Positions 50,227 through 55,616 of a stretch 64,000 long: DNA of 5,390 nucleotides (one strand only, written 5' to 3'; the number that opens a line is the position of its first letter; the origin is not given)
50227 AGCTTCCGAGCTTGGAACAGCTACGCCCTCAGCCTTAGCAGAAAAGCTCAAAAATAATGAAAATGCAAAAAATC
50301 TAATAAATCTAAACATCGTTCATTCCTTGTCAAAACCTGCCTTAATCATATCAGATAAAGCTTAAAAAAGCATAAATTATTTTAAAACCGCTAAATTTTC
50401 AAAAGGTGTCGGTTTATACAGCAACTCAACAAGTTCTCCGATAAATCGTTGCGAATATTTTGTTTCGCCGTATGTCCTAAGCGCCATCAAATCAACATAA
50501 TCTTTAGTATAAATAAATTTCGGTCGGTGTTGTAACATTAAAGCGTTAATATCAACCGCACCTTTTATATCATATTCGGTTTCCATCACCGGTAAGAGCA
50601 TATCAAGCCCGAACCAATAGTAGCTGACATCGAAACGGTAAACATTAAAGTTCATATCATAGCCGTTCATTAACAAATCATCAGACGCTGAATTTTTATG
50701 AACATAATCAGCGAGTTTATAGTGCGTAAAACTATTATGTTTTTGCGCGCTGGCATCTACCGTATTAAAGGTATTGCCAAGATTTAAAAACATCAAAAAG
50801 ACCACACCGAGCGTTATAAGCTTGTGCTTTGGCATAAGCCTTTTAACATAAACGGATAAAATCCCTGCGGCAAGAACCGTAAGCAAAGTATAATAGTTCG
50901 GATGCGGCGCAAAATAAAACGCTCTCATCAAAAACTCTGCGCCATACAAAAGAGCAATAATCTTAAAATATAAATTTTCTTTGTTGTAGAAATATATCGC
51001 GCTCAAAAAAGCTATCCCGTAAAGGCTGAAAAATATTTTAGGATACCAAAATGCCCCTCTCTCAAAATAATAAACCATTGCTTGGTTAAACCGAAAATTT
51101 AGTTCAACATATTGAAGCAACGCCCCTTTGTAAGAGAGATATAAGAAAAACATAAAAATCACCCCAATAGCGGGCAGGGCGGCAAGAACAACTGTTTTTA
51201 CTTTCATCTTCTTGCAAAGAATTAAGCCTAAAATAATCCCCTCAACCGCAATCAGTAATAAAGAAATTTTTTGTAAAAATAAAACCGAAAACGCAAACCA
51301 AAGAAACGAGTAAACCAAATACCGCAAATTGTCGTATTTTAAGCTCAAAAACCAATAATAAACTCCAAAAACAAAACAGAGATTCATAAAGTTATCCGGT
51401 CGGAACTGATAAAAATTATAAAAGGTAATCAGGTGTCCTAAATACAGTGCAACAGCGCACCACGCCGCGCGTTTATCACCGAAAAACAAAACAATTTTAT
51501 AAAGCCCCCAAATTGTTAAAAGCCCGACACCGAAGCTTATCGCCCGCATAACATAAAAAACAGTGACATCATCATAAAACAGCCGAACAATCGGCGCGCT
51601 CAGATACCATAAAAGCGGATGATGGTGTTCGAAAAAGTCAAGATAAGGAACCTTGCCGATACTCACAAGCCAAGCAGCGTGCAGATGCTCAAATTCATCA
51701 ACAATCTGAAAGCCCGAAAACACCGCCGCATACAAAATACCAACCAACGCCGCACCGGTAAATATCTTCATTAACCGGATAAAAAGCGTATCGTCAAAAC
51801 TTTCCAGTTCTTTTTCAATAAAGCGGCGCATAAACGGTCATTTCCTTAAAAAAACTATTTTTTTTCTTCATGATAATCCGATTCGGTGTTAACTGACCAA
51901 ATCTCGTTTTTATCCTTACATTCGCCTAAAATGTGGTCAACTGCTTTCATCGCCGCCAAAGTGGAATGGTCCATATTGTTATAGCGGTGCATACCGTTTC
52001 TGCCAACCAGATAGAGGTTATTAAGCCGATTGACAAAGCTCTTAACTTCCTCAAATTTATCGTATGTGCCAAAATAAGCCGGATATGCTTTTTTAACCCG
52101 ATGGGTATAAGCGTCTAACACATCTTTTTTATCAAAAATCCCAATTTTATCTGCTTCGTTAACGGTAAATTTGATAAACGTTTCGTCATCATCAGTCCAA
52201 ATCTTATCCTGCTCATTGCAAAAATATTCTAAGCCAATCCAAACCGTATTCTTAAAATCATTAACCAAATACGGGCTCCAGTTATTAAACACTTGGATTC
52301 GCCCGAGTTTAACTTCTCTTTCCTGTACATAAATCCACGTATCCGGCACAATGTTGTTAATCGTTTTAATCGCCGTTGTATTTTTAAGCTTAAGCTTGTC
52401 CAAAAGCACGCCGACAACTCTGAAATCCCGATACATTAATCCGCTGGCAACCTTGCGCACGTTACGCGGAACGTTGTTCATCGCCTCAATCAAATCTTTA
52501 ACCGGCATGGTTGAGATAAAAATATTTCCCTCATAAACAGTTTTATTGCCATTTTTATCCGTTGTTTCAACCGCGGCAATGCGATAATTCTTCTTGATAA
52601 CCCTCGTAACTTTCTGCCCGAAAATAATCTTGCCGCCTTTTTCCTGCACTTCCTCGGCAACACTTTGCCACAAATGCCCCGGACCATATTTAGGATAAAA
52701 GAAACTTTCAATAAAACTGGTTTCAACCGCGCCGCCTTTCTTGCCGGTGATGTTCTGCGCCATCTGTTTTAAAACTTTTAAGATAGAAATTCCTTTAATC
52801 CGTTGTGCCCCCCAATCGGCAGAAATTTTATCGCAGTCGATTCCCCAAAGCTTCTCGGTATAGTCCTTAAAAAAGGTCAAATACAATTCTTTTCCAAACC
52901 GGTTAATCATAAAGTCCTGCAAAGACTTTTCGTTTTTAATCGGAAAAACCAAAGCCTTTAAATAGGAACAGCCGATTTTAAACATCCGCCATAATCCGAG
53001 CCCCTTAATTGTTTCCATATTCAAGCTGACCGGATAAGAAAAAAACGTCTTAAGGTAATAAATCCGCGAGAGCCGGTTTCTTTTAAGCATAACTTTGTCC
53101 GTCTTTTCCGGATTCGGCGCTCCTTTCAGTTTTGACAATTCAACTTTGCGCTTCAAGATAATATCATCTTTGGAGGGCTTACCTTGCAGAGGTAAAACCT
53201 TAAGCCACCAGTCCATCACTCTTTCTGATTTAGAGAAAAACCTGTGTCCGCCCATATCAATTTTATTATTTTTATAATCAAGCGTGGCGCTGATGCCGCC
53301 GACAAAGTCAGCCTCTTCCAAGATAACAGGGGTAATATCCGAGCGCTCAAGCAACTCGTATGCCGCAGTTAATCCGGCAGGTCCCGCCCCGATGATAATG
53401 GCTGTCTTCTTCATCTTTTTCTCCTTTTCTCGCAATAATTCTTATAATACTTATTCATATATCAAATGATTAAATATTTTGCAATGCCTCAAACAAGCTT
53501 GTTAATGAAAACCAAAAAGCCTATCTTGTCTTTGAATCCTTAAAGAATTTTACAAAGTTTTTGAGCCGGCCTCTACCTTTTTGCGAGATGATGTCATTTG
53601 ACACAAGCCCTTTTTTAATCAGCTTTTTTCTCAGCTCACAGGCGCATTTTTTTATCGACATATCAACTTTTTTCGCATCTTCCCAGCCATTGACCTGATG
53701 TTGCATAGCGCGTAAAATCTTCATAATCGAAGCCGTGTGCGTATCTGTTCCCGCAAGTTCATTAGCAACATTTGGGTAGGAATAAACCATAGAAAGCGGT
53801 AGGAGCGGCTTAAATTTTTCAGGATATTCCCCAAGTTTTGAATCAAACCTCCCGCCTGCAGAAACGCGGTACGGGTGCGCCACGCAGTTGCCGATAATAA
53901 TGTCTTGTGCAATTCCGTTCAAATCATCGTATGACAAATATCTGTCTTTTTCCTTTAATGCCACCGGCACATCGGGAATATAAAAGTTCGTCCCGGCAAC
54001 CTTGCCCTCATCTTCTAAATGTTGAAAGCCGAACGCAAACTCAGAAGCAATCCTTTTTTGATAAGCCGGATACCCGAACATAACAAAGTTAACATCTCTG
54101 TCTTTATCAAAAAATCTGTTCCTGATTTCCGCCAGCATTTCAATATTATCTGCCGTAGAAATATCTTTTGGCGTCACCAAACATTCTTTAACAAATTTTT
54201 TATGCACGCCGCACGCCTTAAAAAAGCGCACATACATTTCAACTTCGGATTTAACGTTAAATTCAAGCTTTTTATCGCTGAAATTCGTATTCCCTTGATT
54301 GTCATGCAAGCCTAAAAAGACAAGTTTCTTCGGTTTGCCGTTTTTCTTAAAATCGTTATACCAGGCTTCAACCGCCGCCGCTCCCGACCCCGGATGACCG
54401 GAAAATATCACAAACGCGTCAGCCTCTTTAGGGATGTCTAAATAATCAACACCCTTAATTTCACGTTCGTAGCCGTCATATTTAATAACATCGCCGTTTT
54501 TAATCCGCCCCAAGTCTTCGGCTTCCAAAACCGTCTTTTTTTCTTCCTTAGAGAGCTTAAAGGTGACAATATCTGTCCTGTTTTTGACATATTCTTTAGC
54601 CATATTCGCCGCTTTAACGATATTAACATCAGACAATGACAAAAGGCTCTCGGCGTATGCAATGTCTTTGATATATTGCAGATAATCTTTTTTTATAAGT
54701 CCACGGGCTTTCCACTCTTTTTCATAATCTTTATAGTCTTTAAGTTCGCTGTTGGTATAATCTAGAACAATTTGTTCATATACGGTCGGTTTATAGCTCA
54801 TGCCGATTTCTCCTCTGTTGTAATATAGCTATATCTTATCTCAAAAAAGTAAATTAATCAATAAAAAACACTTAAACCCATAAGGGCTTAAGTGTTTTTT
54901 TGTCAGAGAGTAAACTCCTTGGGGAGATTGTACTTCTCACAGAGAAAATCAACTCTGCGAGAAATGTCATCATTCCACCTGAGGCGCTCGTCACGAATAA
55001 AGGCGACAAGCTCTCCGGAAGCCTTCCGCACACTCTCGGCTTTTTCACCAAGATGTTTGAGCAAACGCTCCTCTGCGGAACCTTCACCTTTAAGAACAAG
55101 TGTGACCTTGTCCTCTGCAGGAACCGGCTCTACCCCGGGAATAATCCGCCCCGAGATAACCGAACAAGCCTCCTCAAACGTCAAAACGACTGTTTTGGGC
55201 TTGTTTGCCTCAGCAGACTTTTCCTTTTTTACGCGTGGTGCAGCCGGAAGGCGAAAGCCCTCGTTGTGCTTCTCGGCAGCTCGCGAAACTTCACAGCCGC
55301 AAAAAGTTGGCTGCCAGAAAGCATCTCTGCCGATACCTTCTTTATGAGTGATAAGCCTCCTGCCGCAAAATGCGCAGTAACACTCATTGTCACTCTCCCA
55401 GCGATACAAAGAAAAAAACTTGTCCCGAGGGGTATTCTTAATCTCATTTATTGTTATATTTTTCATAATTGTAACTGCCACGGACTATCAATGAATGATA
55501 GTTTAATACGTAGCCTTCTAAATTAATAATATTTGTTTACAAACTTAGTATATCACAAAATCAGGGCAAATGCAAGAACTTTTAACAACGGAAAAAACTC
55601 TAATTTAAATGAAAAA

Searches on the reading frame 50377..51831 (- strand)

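Call 33: search_protein_families(library=pfam, proteins=[window:50377-51831:-], max_evalue=0.00001)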
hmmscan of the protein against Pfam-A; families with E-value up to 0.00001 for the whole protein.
window:50377-51831:- (484 aa): 1 family
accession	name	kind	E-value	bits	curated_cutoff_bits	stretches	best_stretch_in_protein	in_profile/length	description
PF13231.12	PMT_2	-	2.9e-08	34.5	26.1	1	70-222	2-154/160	Dolichyl-phosphate-mannose-protein mannosyltransferase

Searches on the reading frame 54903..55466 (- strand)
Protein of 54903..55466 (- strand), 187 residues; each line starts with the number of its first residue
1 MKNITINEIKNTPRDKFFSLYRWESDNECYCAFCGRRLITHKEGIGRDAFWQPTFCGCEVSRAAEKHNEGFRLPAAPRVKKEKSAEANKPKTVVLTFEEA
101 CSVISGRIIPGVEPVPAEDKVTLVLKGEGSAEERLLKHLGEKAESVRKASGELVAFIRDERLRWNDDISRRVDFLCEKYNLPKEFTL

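Call 10: search_protein_families(library=pfam, proteins=[window:54903-55466:-], max_evalue=0.01)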
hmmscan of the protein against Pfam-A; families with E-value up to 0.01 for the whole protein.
window:54903-55466:- (187 aa): 0 families

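Call 57: search_protein_families(library=pfam, proteins=[window:54903-55466:-], max_evalue=1)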
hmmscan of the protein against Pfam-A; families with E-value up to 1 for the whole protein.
window:54903-55466:- (187 aa): 2 families
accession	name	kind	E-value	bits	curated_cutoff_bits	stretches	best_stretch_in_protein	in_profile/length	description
PF19474.4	DUF6011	-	0.067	13.2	26.6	1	27-41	7-21/37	Family of unknown function (DUF6011)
PF25165.1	DUF7828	-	0.37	11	25.7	1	25-47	24-46/87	Domain of unknown function (DUF7828)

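Call 73: search_protein_families(library=phrogs, proteins=[window:54903-55466:-], max_evalue=0.01)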
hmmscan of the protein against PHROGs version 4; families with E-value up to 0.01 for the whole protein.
window:54903-55466:- (187 aa): 0 families
